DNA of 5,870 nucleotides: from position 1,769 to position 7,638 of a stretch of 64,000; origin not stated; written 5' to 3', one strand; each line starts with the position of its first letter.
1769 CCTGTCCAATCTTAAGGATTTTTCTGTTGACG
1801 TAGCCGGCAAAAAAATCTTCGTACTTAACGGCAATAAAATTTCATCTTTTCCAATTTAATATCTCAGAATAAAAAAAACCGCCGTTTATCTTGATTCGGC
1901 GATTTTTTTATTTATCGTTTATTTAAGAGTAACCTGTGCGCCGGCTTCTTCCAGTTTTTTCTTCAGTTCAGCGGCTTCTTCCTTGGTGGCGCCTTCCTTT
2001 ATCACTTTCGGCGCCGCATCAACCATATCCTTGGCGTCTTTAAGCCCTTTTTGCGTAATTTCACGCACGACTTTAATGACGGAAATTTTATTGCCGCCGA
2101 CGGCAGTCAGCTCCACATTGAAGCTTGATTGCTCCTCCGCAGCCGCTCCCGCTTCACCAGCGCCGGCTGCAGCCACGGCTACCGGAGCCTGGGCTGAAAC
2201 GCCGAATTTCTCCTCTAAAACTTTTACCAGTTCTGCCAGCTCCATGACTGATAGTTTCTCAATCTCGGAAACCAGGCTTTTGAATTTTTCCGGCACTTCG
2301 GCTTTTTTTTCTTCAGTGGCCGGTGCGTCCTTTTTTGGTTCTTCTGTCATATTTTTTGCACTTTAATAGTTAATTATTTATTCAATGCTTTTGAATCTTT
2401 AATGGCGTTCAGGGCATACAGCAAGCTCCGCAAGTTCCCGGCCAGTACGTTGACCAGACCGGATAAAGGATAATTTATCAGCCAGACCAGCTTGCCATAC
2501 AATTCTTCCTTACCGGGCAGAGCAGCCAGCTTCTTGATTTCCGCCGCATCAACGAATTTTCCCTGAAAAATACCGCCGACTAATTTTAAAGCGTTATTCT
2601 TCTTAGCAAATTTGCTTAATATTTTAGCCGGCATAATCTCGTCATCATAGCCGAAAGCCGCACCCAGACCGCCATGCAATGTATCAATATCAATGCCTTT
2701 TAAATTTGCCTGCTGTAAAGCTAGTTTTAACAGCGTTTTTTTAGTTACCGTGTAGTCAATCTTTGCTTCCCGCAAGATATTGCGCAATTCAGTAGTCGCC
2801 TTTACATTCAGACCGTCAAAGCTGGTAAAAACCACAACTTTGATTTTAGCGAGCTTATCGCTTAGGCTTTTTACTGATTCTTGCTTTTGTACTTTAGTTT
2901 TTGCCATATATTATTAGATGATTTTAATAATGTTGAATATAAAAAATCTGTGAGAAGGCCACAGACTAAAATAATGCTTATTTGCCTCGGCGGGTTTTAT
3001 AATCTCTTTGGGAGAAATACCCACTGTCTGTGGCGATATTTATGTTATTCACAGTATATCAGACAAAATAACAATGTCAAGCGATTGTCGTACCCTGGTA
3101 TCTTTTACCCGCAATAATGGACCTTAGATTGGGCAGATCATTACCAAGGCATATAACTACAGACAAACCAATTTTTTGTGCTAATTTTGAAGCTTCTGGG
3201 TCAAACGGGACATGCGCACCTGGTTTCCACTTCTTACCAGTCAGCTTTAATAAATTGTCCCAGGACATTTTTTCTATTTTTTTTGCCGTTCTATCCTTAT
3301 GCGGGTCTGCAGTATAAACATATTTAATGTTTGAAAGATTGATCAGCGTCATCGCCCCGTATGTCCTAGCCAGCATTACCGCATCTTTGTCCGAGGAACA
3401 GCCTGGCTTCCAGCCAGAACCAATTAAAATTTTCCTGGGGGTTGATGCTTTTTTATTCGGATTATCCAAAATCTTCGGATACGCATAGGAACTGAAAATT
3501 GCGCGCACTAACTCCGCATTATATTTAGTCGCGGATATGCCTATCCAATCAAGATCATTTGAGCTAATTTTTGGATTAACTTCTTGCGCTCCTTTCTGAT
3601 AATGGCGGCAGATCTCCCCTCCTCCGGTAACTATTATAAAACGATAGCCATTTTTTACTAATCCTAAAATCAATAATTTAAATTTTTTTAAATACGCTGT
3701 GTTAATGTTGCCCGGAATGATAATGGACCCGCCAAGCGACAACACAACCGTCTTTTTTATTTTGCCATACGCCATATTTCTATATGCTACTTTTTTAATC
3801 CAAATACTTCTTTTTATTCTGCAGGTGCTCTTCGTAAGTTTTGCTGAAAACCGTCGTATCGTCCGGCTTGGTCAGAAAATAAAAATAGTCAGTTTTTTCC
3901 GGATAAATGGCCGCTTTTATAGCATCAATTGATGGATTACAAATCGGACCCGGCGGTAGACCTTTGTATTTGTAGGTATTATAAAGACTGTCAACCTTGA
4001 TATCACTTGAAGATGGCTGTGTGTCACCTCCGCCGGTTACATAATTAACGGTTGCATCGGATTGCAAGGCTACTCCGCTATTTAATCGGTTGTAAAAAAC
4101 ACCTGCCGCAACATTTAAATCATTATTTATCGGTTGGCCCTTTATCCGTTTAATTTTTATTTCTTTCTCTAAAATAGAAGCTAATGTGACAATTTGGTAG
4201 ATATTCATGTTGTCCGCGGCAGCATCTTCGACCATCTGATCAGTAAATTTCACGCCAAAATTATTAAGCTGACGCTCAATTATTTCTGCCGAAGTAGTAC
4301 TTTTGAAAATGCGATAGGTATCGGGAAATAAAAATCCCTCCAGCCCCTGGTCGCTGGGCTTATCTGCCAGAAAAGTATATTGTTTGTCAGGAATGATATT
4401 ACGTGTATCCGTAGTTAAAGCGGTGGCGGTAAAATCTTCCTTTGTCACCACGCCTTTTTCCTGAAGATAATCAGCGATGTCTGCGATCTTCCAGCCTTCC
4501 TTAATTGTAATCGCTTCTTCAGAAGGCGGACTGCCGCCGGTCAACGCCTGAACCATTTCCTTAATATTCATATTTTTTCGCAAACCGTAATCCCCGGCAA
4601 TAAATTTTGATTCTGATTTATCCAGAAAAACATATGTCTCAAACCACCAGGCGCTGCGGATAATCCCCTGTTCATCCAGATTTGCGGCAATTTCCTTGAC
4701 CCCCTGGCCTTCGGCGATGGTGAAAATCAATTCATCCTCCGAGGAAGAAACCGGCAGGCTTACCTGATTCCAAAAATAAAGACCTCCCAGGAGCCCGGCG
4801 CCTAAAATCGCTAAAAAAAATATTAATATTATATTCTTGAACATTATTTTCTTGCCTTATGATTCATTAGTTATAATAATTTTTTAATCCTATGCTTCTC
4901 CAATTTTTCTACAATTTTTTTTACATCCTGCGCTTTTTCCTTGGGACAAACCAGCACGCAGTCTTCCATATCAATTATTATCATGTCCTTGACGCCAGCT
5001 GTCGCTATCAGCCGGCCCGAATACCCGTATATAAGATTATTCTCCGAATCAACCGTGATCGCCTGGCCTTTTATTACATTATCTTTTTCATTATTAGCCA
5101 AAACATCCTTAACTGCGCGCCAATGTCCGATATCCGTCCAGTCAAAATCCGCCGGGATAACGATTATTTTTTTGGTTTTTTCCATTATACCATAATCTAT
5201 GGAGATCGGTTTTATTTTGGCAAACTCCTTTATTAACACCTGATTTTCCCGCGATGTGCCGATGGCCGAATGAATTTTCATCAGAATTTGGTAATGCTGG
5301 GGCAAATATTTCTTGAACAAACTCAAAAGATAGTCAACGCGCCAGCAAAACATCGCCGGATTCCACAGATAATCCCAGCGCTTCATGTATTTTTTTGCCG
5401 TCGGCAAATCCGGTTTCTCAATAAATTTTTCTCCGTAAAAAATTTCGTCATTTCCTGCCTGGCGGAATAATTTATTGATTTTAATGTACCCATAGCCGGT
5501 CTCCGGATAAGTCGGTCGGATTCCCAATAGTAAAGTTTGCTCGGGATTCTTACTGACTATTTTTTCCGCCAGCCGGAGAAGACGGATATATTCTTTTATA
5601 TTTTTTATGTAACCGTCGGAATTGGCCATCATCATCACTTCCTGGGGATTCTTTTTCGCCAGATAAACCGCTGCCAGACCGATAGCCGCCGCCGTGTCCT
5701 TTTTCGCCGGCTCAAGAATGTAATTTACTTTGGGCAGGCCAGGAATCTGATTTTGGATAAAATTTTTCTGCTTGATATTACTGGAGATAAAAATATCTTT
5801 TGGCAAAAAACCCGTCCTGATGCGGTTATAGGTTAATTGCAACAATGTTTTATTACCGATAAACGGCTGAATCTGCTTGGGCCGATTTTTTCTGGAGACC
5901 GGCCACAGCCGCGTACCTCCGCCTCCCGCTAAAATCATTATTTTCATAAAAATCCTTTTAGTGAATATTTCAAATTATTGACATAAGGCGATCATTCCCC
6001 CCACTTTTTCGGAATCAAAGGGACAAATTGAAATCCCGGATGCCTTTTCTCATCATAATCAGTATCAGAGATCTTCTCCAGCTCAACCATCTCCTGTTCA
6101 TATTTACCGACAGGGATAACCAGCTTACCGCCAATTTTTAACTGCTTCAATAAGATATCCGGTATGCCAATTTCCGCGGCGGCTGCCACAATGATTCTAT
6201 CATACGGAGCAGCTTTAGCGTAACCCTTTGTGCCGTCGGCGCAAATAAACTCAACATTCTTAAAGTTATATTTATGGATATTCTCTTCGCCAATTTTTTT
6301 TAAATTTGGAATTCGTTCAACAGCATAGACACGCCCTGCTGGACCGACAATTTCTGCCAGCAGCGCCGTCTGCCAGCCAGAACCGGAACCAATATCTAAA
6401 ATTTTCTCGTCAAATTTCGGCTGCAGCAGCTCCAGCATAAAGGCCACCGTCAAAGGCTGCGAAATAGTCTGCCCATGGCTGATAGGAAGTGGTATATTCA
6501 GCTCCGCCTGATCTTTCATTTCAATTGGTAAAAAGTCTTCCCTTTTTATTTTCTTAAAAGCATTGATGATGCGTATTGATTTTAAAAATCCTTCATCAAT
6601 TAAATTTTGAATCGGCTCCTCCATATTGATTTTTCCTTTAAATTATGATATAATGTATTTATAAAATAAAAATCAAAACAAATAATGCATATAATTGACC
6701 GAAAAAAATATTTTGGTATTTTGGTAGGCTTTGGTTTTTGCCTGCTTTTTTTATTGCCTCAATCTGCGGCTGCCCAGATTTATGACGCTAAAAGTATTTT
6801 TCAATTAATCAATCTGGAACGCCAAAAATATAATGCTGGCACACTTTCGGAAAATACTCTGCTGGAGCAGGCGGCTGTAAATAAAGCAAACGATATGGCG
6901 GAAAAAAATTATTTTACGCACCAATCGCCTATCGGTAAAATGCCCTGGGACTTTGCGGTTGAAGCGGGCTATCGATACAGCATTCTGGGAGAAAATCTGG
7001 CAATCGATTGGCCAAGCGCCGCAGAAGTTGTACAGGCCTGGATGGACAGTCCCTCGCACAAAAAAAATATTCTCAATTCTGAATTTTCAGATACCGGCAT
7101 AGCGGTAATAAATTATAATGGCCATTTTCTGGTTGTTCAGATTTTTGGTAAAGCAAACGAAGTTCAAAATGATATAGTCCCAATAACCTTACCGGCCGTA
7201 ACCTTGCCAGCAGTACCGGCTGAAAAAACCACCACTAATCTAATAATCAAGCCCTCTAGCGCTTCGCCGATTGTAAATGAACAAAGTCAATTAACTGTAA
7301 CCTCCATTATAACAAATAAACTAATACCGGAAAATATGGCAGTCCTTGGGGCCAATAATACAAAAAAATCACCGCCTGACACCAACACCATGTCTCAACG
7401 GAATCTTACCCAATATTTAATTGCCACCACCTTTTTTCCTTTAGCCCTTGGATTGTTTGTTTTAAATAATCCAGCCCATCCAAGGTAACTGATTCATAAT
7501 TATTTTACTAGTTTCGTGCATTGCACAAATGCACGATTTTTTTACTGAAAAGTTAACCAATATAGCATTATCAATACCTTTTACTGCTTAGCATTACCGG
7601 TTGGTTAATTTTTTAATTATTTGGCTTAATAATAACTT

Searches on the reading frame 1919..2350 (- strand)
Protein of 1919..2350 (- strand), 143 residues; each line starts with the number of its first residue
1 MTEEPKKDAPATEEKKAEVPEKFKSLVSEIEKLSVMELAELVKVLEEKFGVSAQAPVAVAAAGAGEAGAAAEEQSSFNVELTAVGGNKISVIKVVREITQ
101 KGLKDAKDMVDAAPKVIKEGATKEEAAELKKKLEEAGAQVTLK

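Call 64: search_protein_families(library=pfam, proteins=[window:1919-2350:-], max_evalue=0.00001)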
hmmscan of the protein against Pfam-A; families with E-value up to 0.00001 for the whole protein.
window:1919-2350:- (143 aa): 2 families
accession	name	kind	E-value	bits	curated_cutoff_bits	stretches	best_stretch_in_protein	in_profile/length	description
PF00542.24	Ribosomal_L12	-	1.1e-27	96.6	25.9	1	77-143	1-67/67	Ribosomal protein L7/L12 C-terminal domain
PF16320.10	Ribosomal_L12_N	-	5.8e-17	61.6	25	1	24-69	3-47/48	Ribosomal protein L7/L12 dimerisation domain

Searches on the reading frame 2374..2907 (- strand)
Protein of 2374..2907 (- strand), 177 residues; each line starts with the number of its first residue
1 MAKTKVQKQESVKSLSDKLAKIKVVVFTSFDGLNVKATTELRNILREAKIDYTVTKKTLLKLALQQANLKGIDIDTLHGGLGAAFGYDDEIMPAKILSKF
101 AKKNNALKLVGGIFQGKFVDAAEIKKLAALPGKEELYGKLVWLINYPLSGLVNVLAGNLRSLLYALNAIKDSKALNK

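Call 64: search_protein_families(library=pfam, proteins=[window:2374-2907:-], max_evalue=0.00001)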
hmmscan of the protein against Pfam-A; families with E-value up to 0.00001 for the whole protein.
window:2374-2907:- (177 aa): 1 family
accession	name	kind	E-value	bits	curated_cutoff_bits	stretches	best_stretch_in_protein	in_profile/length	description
PF00466.25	Ribosomal_L10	-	2.5e-19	69.6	22.8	1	4-102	2-100/100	Ribosomal protein L10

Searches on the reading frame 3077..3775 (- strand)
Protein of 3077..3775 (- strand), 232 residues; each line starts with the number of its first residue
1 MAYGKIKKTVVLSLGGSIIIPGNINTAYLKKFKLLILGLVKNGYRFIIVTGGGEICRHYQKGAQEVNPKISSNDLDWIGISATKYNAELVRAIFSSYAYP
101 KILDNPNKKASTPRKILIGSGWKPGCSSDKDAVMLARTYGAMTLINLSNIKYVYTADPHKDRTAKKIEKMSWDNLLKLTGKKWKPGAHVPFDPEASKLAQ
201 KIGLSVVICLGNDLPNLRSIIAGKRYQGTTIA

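Call 64: search_protein_families(library=pfam, proteins=[window:3077-3775:-], max_evalue=0.00001)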
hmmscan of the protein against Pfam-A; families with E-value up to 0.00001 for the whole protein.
window:3077-3775:- (232 aa): 1 family
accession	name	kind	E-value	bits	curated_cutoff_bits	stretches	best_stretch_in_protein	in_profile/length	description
PF00696.33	AA_kinase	-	6.1e-24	85.5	24.9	1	8-208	1-232/234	Amino acid kinase family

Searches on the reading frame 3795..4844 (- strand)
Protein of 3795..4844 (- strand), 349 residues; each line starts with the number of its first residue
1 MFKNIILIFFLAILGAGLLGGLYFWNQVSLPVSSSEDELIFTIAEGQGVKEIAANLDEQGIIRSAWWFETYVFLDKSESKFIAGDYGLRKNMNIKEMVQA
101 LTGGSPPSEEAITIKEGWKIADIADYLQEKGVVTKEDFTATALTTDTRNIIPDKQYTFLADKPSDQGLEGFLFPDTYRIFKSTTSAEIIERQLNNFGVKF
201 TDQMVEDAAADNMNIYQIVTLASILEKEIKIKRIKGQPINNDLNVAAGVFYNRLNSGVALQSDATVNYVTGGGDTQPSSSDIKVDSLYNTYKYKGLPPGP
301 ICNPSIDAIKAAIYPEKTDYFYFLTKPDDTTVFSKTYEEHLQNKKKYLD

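Call 64: search_protein_families(library=pfam, proteins=[window:3795-4844:-], max_evalue=0.00001)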
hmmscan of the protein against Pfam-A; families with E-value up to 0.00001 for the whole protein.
window:3795-4844:- (349 aa): 1 family
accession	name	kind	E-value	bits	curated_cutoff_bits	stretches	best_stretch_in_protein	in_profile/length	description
PF02618.21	YceG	-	4.8e-81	272.7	32.4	1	41-346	1-275/275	YceG-like family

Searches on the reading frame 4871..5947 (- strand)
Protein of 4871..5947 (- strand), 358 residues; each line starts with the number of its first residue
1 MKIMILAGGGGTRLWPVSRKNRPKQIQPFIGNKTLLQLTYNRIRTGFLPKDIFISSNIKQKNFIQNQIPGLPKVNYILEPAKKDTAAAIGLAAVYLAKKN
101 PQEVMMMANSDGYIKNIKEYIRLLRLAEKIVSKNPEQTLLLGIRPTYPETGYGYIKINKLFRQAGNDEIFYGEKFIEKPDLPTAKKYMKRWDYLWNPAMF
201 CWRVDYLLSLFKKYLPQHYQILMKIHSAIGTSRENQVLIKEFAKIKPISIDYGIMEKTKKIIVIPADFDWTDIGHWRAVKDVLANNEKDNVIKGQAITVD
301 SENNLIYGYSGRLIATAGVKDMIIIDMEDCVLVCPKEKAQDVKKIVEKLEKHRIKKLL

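Call 64: search_protein_families(library=pfam, proteins=[window:4871-5947:-], max_evalue=0.00001)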
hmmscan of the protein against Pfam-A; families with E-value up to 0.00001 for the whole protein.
window:4871-5947:- (358 aa): 2 families
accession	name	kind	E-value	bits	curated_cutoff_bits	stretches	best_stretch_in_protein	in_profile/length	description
PF00483.29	NTP_transferase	-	1.1e-32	114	21.2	1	4-285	3-241/245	Nucleotidyl transferase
PF22640.1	ManC_GMP_beta-helix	-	2.5e-21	75.8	27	1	294-349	1-55/55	MannoseP isomerase/GMP-like beta-helix domain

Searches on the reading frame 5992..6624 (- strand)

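Call 64: search_protein_families(library=pfam, proteins=[window:5992-6624:-], max_evalue=0.00001)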
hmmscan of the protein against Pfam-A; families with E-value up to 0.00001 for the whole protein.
window:5992-6624:- (210 aa): 6 families
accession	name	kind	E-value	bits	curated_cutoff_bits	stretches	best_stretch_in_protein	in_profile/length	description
PF01135.25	PCMT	-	6.2e-61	206.3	20.3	1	4-205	6-207/210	Protein-L-isoaspartate(D-aspartate) O-methyltransferase (PCMT)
PF13847.12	Methyltransf_31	-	3.9e-09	36.8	27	1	72-177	4-116/145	Methyltransferase domain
PF01189.24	Methyltr_RsmB-F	-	4.9e-09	36.6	27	1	66-148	3-87/199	16S rRNA methyltransferase RsmB/F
PF13649.12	Methyltransf_25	-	5.3e-08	33.9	27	1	75-150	1-74/97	Methyltransferase domain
PF01209.24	Ubie_methyltran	-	6e-07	29.5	20.1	1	62-146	38-122/233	ubiE/COQ5 methyltransferase family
PF02527.21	GidB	-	7.7e-06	25.8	27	0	63-182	41-158/184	rRNA small subunit methyltransferase G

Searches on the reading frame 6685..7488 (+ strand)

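Call 64: search_protein_families(library=pfam, proteins=[window:6685-7488:+], max_evalue=0.00001)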
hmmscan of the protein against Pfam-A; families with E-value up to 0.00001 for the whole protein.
window:6685-7488:+ (267 aa): 1 family
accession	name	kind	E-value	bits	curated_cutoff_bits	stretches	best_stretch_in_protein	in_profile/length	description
PF00188.32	CAP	-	1.8e-17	64.7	21.1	1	40-154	2-117/117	Cysteine-rich secretory protein family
